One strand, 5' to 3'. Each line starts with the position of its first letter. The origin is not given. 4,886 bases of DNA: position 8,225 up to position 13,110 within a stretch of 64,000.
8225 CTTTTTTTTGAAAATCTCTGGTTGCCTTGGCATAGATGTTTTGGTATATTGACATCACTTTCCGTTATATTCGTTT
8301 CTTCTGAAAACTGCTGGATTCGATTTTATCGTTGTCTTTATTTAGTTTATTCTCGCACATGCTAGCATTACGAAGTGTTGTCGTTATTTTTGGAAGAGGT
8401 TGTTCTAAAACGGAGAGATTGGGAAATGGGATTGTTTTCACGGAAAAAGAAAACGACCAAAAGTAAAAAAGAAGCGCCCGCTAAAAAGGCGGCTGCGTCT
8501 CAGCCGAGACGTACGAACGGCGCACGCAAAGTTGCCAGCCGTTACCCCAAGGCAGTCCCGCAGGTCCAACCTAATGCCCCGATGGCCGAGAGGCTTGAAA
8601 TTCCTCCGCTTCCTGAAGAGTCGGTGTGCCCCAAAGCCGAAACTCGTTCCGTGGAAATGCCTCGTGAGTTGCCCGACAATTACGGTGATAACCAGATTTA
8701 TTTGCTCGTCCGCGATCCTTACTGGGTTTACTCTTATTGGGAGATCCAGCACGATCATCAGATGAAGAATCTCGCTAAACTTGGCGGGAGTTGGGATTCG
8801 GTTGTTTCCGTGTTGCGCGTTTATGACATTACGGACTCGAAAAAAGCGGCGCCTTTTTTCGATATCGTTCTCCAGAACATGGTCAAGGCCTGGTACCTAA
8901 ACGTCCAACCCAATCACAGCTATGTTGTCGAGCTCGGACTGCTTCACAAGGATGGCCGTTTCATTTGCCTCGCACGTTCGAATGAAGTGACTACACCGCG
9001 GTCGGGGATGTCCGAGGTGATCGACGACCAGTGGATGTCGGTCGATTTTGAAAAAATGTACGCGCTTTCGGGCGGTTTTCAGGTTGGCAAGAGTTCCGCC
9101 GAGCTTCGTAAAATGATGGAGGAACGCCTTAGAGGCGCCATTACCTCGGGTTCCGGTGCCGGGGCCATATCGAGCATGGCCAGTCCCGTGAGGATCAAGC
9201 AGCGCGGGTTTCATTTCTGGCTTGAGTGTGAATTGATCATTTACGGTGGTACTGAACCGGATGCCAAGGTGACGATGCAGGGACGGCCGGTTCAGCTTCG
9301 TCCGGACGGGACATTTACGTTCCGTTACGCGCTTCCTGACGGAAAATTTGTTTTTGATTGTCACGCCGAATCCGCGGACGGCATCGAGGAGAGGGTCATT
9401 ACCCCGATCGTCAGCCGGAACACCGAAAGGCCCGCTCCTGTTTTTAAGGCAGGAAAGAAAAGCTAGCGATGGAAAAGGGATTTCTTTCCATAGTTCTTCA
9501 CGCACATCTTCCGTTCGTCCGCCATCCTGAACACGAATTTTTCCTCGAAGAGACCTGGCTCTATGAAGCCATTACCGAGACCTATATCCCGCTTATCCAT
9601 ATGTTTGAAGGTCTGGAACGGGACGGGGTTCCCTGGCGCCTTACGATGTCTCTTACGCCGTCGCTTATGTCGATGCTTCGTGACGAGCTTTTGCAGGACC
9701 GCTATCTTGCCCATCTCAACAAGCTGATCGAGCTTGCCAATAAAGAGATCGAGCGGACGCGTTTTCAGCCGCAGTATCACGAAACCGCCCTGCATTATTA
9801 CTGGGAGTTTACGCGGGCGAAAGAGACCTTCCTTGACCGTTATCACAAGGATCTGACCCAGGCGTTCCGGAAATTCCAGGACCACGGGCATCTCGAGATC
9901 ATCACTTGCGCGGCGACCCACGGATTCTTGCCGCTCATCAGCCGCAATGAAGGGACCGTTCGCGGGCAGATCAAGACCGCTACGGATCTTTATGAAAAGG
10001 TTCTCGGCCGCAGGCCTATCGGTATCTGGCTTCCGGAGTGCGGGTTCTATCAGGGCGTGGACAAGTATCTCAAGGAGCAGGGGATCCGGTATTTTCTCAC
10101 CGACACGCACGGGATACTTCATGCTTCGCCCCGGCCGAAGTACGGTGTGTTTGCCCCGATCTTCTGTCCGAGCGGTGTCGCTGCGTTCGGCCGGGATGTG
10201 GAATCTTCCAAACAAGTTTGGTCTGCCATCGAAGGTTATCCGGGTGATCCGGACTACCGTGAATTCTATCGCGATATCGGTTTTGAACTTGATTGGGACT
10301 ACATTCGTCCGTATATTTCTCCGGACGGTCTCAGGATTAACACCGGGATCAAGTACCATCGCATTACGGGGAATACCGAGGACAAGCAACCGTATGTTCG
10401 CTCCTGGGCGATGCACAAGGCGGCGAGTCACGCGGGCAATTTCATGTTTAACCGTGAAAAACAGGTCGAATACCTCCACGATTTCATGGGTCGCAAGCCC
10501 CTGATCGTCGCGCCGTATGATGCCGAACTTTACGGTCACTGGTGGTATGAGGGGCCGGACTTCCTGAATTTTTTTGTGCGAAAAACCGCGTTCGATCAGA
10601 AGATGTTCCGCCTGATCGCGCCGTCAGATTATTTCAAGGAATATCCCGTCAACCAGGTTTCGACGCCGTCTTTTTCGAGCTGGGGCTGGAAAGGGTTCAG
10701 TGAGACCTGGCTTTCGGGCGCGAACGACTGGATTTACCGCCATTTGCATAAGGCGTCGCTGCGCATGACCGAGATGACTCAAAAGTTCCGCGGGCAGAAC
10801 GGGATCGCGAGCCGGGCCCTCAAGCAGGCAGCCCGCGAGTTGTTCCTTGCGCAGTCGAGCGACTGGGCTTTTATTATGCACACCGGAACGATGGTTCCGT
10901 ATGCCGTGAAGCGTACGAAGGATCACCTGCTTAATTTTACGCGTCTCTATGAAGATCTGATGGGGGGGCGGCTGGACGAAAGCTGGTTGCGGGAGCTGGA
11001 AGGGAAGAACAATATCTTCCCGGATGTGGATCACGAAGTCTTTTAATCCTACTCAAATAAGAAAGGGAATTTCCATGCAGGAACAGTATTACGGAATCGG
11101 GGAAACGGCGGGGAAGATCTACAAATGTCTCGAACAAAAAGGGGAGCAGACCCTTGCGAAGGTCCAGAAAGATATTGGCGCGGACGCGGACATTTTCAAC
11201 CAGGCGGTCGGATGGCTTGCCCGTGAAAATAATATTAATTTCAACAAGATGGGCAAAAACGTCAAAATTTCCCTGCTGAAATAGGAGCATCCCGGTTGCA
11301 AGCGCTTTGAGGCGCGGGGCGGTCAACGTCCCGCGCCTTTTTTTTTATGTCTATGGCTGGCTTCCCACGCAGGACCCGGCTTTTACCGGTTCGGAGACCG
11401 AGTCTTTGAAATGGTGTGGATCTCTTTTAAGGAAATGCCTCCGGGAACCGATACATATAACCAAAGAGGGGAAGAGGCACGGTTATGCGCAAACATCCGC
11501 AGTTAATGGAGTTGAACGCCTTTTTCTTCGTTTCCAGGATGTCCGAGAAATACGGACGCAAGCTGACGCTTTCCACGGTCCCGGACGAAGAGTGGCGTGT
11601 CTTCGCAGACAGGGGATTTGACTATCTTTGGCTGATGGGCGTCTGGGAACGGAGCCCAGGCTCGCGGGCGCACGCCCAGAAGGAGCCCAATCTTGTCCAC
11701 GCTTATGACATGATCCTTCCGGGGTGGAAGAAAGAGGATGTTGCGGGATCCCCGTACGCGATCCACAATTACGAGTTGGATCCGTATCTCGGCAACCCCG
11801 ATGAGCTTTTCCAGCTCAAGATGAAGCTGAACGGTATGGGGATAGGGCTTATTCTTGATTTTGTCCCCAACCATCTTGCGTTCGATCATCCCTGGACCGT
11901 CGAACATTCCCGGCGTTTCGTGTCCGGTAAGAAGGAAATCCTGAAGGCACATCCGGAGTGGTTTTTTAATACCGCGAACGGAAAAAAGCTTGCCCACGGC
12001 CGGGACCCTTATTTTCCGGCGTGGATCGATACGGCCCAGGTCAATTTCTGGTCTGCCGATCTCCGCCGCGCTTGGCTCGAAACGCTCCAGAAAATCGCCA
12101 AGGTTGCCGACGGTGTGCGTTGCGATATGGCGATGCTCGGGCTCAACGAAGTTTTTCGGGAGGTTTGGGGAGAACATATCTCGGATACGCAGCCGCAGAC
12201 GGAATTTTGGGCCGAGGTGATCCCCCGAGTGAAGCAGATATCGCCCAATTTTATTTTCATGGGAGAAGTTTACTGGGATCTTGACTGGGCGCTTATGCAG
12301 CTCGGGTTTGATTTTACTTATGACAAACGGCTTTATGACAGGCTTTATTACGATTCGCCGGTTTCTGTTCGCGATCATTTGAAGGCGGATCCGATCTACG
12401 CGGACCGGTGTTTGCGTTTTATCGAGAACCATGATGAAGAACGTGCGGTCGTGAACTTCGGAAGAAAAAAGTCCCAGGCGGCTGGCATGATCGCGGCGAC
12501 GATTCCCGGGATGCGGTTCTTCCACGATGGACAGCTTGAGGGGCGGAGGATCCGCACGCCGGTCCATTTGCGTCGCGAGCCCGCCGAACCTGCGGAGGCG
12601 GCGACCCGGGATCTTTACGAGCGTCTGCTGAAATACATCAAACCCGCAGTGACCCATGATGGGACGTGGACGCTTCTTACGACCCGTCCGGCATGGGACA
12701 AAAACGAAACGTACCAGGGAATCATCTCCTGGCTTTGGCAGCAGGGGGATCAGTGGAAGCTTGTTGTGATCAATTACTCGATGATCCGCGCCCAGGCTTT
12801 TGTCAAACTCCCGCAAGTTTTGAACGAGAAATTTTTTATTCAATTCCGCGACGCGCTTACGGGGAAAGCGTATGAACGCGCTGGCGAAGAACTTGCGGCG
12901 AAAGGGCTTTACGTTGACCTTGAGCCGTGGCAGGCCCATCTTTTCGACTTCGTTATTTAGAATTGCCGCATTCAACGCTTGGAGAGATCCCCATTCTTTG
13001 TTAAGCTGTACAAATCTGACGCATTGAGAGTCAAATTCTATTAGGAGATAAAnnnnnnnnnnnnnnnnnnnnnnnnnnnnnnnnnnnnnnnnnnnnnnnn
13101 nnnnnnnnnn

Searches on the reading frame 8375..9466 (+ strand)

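Call 61: search_protein_families(library=pfam, proteins=[window:8375-9466:+], max_evalue=0.0001)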
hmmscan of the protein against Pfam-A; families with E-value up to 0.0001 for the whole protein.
window:8375-9466:+ (363 aa): 1 family
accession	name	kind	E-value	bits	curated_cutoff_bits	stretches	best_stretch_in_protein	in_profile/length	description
PF16258.11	DUF4912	-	3e-32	111.8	29.4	1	103-218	1-118/118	Domain of unknown function (DUF4912)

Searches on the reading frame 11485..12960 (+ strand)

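Call 61: search_protein_families(library=pfam, proteins=[window:11485-12960:+], max_evalue=0.0001)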
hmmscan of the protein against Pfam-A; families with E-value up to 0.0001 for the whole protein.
window:11485-12960:+ (491 aa): 2 families
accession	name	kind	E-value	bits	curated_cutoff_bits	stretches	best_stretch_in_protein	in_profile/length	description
PF00128.31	Alpha-amylase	-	1.5e-12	47.9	22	1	90-350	50-352/446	Alpha amylase, catalytic domain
PF14885.12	GHL15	-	9.2e-05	22.9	27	0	147-234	35-115/271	Hypothetical glycosyl hydrolase family 15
